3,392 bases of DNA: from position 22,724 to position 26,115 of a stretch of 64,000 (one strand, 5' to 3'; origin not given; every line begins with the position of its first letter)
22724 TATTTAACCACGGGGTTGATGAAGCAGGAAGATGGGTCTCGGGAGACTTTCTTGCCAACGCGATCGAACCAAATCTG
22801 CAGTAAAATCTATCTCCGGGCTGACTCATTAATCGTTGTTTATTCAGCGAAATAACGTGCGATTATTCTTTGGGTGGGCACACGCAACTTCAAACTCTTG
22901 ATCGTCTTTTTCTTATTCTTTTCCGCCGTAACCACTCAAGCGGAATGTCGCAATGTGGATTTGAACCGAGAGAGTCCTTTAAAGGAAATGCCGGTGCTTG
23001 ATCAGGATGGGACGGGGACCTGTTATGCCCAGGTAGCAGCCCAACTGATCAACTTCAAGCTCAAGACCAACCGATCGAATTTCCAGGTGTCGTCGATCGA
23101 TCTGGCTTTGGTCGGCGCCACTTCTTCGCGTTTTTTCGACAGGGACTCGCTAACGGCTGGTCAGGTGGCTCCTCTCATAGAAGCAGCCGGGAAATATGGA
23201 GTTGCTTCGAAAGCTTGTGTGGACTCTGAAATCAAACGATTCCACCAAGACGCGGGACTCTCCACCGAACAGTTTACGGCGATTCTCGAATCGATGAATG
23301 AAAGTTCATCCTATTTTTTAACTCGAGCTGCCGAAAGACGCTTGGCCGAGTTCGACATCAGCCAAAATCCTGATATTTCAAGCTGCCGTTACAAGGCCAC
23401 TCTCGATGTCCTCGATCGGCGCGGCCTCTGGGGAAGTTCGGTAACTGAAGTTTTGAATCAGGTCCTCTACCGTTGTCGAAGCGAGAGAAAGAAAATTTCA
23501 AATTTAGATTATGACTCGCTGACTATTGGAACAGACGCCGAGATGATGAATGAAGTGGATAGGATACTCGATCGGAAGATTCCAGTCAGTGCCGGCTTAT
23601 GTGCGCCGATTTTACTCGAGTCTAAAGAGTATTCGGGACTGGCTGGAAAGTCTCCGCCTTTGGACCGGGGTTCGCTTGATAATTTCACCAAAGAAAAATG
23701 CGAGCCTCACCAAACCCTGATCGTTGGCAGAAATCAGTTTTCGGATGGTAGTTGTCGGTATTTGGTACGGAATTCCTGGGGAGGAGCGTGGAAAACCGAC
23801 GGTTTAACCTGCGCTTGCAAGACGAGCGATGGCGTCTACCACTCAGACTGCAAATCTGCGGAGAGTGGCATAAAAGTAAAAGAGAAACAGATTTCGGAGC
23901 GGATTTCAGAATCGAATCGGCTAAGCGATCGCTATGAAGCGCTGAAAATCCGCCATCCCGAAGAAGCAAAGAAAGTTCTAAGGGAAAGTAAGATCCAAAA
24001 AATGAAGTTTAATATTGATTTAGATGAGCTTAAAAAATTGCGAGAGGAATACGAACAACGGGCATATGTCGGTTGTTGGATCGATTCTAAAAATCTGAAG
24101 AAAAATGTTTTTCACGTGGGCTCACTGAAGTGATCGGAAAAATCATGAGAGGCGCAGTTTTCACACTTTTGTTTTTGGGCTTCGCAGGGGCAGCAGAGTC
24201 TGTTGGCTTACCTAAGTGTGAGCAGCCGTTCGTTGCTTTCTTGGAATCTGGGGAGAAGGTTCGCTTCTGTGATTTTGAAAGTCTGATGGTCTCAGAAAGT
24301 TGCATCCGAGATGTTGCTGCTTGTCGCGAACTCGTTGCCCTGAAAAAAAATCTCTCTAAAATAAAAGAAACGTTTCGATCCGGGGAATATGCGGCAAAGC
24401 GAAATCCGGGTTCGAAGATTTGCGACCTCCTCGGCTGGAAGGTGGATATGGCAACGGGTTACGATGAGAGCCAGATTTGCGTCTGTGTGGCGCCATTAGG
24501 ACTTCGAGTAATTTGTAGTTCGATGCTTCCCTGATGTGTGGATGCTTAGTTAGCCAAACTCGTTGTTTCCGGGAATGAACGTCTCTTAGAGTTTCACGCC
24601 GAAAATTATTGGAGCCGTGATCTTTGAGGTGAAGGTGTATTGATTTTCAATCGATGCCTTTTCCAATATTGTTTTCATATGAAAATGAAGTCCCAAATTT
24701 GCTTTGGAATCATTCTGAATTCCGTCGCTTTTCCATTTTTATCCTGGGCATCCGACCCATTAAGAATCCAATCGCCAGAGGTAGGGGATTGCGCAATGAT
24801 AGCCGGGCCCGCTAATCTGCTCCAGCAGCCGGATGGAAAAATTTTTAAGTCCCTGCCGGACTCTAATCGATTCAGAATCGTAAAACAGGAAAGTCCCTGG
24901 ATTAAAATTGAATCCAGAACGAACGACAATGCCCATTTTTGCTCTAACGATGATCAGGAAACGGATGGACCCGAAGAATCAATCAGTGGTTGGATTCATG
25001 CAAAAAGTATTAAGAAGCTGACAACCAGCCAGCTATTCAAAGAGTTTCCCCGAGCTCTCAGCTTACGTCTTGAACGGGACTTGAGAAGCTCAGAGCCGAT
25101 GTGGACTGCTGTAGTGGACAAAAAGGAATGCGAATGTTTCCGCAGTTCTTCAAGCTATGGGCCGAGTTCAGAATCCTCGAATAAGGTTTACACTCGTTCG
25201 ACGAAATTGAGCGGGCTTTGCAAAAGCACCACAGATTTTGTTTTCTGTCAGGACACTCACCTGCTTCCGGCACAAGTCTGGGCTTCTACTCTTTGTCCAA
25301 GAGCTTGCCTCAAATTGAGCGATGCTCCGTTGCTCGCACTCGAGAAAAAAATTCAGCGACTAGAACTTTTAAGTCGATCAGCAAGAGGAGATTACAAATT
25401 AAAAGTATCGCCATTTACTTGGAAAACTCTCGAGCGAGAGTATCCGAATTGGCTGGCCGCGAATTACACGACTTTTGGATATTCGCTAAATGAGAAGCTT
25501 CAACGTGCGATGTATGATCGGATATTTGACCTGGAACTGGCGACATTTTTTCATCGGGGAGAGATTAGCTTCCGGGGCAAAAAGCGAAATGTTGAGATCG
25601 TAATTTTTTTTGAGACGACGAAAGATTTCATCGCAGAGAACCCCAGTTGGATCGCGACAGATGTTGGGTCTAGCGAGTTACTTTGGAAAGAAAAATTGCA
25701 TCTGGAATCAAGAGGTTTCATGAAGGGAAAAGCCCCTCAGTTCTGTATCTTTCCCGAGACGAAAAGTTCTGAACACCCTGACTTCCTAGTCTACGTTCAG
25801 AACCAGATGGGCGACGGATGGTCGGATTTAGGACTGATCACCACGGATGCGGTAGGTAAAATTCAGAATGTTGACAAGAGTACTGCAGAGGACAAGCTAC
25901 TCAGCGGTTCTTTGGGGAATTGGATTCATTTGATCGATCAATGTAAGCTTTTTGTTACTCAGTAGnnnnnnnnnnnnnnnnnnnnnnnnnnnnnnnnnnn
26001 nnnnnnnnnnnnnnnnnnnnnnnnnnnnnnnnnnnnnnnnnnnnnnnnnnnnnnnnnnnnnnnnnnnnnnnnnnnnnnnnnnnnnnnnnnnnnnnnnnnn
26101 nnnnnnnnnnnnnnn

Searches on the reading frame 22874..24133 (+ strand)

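Call 5: search_protein_families(library=pfam, proteins=[window:22874-24133:+], max_evalue=0.1)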
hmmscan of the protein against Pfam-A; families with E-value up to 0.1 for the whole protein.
window:22874-24133:+ (419 aa): 1 family
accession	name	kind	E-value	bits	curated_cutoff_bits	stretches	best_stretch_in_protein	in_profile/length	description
PF00112.29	Peptidase_C1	-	0.00048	20.7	20.7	1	274-319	159-207/220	Papain family cysteine protease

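Call 19: search_protein_families(library=ncbifam, proteins=[window:22874-24133:+], max_evalue=0.1)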
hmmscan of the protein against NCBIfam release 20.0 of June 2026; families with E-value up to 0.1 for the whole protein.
window:22874-24133:+ (419 aa): 0 families

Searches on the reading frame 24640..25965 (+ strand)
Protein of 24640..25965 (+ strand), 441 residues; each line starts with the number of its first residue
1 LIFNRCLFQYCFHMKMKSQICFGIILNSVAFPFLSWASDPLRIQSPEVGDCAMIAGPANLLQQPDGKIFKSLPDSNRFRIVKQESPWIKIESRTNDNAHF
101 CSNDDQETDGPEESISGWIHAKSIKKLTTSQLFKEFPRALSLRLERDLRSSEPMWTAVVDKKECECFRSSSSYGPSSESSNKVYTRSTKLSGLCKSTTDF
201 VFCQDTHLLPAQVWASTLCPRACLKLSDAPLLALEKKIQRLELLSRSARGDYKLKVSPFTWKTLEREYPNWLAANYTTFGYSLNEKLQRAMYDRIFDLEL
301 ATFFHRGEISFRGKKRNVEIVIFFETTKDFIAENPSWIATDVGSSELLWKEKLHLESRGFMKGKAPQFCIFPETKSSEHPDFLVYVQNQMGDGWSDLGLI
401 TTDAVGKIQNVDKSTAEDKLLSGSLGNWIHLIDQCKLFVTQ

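Call 5: search_protein_families(library=pfam, proteins=[window:24640-25965:+], max_evalue=0.1)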
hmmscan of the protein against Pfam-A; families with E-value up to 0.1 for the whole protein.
window:24640-25965:+ (441 aa): 0 families

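Call 19: search_protein_families(library=ncbifam, proteins=[window:24640-25965:+], max_evalue=0.1)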
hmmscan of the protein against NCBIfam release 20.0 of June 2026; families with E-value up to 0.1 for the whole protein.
window:24640-25965:+ (441 aa): 0 families

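Call 44: find_homologous_proteins(query=window:24640-25965:+, max_evalue=0.001)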
Query window:24640-25965:+: 4867 candidates shared short words with the query, none scored E <= 0.001.
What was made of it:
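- Tried and rejected: Homologue search with the 441-aa ORF (24640-25965) to reach closer relatives found nothing, so the search was wasted (call 44).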
